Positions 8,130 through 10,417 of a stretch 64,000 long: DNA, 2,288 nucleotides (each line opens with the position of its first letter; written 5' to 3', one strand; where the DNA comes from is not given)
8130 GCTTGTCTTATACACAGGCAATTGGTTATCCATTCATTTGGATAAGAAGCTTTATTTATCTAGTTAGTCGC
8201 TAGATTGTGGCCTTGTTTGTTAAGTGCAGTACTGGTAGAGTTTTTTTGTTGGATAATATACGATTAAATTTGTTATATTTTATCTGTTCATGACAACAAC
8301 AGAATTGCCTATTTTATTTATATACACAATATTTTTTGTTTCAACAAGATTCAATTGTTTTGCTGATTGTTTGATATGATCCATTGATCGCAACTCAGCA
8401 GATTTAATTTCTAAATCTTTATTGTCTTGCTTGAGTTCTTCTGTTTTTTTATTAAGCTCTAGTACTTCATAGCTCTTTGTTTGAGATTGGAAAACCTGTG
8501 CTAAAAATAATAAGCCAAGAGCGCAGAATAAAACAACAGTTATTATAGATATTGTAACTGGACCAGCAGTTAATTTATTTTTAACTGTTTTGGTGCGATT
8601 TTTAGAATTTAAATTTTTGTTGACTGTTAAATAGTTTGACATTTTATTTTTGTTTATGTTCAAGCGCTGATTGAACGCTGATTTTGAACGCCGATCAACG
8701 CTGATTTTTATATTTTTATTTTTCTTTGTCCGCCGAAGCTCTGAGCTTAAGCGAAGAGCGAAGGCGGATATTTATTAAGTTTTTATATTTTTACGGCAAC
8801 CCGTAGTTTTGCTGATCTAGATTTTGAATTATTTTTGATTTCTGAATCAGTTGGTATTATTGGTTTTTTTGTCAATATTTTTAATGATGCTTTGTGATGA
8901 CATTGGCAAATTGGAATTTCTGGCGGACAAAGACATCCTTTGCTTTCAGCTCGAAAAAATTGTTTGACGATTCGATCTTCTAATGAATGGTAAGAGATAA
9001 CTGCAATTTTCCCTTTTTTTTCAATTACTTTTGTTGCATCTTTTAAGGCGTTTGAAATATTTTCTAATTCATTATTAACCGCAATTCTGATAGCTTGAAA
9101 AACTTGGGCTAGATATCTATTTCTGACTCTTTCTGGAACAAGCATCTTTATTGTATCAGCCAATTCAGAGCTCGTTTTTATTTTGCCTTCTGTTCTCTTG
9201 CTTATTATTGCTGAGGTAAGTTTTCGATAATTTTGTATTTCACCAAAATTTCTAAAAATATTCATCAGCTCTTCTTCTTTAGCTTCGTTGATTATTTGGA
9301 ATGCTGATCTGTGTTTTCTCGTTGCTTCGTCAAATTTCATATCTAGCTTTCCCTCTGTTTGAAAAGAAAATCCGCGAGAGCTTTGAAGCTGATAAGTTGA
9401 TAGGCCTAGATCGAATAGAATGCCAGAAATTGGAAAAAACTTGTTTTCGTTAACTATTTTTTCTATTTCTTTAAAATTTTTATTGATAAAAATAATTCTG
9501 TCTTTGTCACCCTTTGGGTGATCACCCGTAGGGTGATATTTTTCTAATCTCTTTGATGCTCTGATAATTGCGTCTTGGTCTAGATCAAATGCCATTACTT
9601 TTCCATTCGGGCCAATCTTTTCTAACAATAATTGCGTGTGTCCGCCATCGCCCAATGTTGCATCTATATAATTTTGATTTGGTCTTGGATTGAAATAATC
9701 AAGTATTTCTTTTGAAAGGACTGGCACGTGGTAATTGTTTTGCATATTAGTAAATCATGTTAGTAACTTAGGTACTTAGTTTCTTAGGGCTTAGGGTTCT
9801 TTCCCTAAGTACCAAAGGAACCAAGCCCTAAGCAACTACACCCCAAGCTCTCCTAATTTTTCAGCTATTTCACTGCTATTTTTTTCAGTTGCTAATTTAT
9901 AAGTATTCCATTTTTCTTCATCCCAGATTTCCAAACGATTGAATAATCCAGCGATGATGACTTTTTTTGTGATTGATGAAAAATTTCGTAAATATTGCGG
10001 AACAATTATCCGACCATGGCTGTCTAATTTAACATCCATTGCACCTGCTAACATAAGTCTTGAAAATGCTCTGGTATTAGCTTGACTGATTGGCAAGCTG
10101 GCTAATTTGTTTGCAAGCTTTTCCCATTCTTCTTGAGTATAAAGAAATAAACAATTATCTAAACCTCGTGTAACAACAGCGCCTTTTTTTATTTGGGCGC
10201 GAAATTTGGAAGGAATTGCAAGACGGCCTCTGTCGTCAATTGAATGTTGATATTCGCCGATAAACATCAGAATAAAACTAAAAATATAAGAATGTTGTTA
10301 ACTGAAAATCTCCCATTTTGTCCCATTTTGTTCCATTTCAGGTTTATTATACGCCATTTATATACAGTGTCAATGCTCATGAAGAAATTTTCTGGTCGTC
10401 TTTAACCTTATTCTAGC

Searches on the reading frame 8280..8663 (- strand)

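Call 38: search_protein_families(library=pfam, proteins=[window:8280-8663:-], max_evalue=0.0001)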
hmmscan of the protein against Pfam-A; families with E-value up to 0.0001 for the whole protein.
window:8280-8663:- (127 aa): 2 families
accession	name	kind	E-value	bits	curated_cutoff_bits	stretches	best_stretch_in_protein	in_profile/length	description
PF04977.20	DivIC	-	1.1e-06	28.8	28.9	1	44-115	3-76/80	Septum formation initiator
PF19579.4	FtsL_2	-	5.7e-05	23.4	24.6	1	40-110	17-88/100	Bacteriodetes cell division protein (FtsL-like)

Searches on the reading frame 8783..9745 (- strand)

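Call 38: search_protein_families(library=pfam, proteins=[window:8783-9745:-], max_evalue=0.0001)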
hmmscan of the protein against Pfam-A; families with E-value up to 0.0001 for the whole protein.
window:8783-9745:- (320 aa): 2 families
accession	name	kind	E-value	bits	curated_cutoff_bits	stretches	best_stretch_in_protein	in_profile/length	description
PF01795.25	Methyltransf_5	-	2.8e-100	336.2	27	1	5-319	3-308/309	MraW methylase family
PF13847.12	Methyltransf_31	-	2.6e-05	24.4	27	0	22-70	3-51/145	Methyltransferase domain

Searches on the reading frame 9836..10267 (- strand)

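Call 38: search_protein_families(library=pfam, proteins=[window:9836-10267:-], max_evalue=0.0001)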
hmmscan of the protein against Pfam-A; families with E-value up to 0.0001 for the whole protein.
window:9836-10267:- (143 aa): 1 family
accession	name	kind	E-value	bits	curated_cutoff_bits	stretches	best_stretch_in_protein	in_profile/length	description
PF02381.23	MraZ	-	2.1e-40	137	23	2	1-70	1-71/72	MraZ protein, putative antitoxin-like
